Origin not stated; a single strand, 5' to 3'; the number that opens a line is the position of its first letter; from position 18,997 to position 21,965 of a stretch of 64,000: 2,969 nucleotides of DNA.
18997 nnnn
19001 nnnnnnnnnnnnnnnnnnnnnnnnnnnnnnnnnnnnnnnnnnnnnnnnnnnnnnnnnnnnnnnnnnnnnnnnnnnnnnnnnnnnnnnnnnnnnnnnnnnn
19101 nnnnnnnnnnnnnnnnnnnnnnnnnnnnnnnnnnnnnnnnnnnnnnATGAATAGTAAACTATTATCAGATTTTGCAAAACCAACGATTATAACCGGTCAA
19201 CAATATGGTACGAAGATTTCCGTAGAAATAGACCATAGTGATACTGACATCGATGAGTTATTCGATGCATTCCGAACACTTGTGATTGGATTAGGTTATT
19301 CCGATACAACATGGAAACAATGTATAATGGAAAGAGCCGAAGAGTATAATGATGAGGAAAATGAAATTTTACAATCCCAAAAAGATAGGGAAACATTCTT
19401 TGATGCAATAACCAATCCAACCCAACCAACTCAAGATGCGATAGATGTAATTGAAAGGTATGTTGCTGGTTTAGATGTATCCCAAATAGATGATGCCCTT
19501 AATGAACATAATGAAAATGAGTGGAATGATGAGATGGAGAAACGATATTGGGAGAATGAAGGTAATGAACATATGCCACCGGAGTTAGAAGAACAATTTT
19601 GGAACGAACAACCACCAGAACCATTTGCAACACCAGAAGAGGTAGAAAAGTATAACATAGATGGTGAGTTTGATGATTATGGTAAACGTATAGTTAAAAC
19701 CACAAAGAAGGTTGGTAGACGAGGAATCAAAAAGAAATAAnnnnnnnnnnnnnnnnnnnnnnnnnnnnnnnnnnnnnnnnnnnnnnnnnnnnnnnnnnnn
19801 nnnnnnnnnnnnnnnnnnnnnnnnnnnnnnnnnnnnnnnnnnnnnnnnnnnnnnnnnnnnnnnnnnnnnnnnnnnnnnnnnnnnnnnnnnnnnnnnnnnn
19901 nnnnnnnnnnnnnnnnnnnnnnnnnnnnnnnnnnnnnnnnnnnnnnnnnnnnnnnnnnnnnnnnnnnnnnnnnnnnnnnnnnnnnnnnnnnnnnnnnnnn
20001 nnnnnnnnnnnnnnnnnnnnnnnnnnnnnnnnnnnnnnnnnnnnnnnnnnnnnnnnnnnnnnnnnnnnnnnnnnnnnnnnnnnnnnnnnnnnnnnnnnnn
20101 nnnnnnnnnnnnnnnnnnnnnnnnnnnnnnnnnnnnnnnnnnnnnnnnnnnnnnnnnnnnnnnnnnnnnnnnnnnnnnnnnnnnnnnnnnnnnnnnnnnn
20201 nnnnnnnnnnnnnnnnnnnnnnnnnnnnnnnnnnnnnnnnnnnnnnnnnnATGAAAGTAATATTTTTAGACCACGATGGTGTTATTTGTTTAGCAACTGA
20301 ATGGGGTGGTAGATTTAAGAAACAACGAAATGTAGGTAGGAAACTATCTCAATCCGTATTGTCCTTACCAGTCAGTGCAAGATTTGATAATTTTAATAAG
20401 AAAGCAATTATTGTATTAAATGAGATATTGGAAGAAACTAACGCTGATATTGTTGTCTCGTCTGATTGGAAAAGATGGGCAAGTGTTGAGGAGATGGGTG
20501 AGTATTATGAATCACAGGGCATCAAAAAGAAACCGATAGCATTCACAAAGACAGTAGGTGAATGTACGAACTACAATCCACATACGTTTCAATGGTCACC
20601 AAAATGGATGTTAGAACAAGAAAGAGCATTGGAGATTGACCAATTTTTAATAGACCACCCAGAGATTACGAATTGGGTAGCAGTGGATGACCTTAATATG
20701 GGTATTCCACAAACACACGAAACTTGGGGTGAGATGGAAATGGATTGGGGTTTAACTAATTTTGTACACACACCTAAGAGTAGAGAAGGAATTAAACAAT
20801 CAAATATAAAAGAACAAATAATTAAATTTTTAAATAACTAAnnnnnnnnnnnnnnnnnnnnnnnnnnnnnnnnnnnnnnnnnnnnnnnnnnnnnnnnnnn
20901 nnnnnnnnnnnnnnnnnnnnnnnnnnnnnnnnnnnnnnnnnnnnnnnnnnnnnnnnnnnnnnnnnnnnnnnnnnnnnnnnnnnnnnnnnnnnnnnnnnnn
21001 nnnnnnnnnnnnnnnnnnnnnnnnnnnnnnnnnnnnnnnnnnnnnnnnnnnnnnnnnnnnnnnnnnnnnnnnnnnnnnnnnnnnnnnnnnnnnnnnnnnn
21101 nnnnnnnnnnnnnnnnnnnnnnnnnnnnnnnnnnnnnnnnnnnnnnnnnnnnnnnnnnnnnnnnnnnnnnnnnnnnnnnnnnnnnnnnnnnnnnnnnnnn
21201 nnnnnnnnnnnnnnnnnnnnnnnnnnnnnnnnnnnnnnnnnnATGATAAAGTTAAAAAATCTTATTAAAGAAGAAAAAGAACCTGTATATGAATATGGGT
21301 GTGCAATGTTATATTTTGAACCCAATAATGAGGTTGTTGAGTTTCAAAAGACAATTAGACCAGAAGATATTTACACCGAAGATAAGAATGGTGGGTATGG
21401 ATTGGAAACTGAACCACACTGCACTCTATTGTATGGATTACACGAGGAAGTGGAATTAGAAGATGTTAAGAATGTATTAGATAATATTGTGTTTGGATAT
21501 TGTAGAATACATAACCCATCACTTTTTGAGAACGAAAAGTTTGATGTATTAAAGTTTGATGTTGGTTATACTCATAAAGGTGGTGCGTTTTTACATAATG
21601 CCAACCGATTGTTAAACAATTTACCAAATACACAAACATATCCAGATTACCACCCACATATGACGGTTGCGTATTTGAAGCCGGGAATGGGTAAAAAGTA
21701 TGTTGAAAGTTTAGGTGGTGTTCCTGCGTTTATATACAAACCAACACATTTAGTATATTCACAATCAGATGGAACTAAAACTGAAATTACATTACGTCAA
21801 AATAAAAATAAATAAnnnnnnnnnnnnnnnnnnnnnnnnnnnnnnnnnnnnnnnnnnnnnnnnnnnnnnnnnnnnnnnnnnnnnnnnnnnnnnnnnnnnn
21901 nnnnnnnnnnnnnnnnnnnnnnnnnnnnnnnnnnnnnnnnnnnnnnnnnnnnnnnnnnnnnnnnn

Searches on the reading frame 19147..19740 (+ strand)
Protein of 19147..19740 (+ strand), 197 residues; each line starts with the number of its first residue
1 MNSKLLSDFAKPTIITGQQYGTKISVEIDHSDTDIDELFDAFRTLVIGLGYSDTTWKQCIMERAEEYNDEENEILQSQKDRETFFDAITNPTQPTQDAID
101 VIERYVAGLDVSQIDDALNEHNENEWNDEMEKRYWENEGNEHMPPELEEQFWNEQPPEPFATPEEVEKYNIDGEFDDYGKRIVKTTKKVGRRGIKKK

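Call 76: find_encoding_contigs(protein=window:19147-19740:+, flank=10000, max_places=1)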
Protein window:19147-19740:+ (197 aa): no gene with exactly this product is on record in the collection.

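Call 78: search_protein_families(library=pfam, max_evalue=0.001, proteins=[window:19147-19740:+])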
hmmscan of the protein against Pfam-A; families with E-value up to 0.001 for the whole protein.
window:19147-19740:+ (197 aa): 0 families

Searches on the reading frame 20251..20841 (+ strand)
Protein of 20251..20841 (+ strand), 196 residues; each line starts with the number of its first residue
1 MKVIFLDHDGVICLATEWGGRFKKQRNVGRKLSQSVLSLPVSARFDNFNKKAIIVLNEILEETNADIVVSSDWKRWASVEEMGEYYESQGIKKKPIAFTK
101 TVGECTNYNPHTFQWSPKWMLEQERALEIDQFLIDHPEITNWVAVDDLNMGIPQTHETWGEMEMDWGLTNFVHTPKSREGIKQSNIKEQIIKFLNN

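Call 77: find_encoding_contigs(protein=window:20251-20841:+, flank=10000, max_places=1)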
Protein window:20251-20841:+ (196 aa): 1 contig read that carries it; 1 place shown.
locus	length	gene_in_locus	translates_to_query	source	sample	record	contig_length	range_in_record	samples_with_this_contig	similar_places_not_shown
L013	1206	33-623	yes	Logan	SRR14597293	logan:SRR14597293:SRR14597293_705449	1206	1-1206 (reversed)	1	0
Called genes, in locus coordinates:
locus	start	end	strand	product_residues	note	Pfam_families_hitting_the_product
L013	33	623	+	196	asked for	PF18143:HAD_SAK_2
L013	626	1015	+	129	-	-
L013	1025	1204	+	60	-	?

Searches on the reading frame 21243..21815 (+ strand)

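Call 78: search_protein_families(library=pfam, max_evalue=0.001, proteins=[window:21243-21815:+])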
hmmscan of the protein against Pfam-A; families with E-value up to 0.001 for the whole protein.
window:21243-21815:+ (190 aa): 2 families
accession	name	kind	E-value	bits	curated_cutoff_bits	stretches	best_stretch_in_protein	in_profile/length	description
PF13563.12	2_5_RNA_ligase2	-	6.1e-06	26.8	27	1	55-146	23-117/152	2'-5' RNA ligase superfamily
PF23474.1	Acb1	-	0.00084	19.5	27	0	125-145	91-111/144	Anti-CBASS protein Acb1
